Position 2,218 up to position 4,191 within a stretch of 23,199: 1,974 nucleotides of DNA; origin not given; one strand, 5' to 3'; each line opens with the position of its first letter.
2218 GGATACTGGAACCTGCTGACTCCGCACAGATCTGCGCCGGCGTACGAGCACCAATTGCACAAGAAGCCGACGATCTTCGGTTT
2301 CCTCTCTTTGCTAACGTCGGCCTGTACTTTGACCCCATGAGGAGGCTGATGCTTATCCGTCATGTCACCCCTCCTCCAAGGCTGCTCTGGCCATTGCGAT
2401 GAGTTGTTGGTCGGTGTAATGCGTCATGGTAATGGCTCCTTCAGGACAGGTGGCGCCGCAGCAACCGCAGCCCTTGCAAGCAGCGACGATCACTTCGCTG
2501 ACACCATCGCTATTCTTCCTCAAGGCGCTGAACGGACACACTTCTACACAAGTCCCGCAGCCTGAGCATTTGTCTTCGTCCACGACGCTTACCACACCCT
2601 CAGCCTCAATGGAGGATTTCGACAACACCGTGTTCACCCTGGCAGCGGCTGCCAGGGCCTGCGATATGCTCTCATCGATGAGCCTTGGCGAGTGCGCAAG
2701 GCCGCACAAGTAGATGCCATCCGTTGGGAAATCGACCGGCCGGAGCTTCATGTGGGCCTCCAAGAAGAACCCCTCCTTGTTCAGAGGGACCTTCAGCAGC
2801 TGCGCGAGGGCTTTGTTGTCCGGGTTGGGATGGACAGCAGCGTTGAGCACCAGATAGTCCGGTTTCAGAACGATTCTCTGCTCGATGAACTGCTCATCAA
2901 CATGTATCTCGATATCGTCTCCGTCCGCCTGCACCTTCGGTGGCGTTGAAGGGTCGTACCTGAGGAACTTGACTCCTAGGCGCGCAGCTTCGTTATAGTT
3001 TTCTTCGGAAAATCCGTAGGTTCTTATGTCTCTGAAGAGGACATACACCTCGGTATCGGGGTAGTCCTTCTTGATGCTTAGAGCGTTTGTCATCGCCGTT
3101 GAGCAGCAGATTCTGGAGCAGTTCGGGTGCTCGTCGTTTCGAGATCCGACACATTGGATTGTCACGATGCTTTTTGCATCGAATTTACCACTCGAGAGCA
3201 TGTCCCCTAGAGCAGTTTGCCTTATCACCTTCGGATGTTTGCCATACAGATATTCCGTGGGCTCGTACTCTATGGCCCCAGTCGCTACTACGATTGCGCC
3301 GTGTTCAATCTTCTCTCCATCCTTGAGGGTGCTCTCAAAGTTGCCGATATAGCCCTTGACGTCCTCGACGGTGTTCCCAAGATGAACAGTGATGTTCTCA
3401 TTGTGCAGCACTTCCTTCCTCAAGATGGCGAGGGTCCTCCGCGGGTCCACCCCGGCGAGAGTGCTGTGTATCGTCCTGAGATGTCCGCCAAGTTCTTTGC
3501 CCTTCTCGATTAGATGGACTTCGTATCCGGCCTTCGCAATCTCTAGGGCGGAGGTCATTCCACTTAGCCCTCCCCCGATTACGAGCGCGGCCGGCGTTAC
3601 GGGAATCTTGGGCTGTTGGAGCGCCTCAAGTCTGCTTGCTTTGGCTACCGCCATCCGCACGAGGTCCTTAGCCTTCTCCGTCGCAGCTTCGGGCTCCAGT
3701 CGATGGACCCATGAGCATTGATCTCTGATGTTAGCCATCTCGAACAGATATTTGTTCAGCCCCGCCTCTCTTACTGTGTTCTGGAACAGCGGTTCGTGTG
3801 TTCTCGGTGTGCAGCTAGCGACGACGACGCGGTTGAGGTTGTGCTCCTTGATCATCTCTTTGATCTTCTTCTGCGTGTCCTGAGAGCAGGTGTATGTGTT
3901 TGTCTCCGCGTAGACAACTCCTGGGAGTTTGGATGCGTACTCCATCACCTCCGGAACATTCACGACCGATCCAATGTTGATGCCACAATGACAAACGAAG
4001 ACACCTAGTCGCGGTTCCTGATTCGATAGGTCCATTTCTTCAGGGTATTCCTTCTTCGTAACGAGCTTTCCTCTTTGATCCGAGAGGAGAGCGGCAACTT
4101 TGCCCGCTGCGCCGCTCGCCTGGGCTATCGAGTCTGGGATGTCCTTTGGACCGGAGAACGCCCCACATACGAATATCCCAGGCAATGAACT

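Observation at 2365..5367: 1000-aa HdrA-like protein: Cys-cluster domain lies between two FAD modules, not at the N-terminus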

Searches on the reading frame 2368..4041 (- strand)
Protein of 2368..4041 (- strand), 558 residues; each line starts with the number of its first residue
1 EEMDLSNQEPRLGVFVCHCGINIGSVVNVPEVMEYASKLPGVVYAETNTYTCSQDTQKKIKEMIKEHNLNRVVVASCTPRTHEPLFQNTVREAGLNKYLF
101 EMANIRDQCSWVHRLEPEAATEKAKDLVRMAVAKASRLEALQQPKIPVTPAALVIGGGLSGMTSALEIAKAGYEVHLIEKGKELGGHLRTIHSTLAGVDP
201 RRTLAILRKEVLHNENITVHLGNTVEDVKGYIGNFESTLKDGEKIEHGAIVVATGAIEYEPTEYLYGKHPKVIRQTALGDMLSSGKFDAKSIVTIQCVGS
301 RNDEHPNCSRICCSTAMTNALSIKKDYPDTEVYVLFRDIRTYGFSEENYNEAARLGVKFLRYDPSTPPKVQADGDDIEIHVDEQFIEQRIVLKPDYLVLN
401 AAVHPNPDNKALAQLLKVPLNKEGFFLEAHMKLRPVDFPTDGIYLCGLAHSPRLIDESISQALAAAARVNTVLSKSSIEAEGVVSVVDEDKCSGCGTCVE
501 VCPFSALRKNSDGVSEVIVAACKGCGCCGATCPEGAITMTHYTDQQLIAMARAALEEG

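Call 33: search_solved_structures(query=window:2368-4041:-, show_alignments=2, max_evalue=1e-10)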
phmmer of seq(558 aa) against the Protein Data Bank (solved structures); distinct sequences matched with E-value up to 1e-10: 8.
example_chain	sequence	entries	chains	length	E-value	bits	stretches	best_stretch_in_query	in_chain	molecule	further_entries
8rvu_a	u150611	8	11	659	3.7e-133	448.1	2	5-239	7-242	H(2):CoB-CoM heterodisulfide,ferredoxin reductase subunit A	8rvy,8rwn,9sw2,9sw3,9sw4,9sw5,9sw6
8rvv_A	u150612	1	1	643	3.1e-131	441.7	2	10-239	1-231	H(2):CoB-CoM heterodisulfide,ferredoxin reductase subunit A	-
5odc_A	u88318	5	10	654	1.5e-127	429.6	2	8-237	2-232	Heterodisulfide reductase, subunit A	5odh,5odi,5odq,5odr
7bkb_A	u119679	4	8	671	3.1e-111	375.7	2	6-241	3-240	CoB--CoM heterodisulfide reductase iron-sulfur subunit A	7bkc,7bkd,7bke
9sfi_A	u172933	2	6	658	2.6e-106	359.5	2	245-553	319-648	CoB--CoM heterodisulfide reductase iron-sulfur subunit A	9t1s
6tjr_A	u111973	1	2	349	1.1e-32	116.6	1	152-468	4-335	Fumarate reductase/succinate dehydrogenase flavoprotein domain protein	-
9sw6_G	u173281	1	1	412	5.5e-19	71.3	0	487-539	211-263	Polyferredoxin protein MvhB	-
5t5i_F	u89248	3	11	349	5.2e-11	45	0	484-542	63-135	Tungsten formylmethanofuran dehydrogenase subunit fwdF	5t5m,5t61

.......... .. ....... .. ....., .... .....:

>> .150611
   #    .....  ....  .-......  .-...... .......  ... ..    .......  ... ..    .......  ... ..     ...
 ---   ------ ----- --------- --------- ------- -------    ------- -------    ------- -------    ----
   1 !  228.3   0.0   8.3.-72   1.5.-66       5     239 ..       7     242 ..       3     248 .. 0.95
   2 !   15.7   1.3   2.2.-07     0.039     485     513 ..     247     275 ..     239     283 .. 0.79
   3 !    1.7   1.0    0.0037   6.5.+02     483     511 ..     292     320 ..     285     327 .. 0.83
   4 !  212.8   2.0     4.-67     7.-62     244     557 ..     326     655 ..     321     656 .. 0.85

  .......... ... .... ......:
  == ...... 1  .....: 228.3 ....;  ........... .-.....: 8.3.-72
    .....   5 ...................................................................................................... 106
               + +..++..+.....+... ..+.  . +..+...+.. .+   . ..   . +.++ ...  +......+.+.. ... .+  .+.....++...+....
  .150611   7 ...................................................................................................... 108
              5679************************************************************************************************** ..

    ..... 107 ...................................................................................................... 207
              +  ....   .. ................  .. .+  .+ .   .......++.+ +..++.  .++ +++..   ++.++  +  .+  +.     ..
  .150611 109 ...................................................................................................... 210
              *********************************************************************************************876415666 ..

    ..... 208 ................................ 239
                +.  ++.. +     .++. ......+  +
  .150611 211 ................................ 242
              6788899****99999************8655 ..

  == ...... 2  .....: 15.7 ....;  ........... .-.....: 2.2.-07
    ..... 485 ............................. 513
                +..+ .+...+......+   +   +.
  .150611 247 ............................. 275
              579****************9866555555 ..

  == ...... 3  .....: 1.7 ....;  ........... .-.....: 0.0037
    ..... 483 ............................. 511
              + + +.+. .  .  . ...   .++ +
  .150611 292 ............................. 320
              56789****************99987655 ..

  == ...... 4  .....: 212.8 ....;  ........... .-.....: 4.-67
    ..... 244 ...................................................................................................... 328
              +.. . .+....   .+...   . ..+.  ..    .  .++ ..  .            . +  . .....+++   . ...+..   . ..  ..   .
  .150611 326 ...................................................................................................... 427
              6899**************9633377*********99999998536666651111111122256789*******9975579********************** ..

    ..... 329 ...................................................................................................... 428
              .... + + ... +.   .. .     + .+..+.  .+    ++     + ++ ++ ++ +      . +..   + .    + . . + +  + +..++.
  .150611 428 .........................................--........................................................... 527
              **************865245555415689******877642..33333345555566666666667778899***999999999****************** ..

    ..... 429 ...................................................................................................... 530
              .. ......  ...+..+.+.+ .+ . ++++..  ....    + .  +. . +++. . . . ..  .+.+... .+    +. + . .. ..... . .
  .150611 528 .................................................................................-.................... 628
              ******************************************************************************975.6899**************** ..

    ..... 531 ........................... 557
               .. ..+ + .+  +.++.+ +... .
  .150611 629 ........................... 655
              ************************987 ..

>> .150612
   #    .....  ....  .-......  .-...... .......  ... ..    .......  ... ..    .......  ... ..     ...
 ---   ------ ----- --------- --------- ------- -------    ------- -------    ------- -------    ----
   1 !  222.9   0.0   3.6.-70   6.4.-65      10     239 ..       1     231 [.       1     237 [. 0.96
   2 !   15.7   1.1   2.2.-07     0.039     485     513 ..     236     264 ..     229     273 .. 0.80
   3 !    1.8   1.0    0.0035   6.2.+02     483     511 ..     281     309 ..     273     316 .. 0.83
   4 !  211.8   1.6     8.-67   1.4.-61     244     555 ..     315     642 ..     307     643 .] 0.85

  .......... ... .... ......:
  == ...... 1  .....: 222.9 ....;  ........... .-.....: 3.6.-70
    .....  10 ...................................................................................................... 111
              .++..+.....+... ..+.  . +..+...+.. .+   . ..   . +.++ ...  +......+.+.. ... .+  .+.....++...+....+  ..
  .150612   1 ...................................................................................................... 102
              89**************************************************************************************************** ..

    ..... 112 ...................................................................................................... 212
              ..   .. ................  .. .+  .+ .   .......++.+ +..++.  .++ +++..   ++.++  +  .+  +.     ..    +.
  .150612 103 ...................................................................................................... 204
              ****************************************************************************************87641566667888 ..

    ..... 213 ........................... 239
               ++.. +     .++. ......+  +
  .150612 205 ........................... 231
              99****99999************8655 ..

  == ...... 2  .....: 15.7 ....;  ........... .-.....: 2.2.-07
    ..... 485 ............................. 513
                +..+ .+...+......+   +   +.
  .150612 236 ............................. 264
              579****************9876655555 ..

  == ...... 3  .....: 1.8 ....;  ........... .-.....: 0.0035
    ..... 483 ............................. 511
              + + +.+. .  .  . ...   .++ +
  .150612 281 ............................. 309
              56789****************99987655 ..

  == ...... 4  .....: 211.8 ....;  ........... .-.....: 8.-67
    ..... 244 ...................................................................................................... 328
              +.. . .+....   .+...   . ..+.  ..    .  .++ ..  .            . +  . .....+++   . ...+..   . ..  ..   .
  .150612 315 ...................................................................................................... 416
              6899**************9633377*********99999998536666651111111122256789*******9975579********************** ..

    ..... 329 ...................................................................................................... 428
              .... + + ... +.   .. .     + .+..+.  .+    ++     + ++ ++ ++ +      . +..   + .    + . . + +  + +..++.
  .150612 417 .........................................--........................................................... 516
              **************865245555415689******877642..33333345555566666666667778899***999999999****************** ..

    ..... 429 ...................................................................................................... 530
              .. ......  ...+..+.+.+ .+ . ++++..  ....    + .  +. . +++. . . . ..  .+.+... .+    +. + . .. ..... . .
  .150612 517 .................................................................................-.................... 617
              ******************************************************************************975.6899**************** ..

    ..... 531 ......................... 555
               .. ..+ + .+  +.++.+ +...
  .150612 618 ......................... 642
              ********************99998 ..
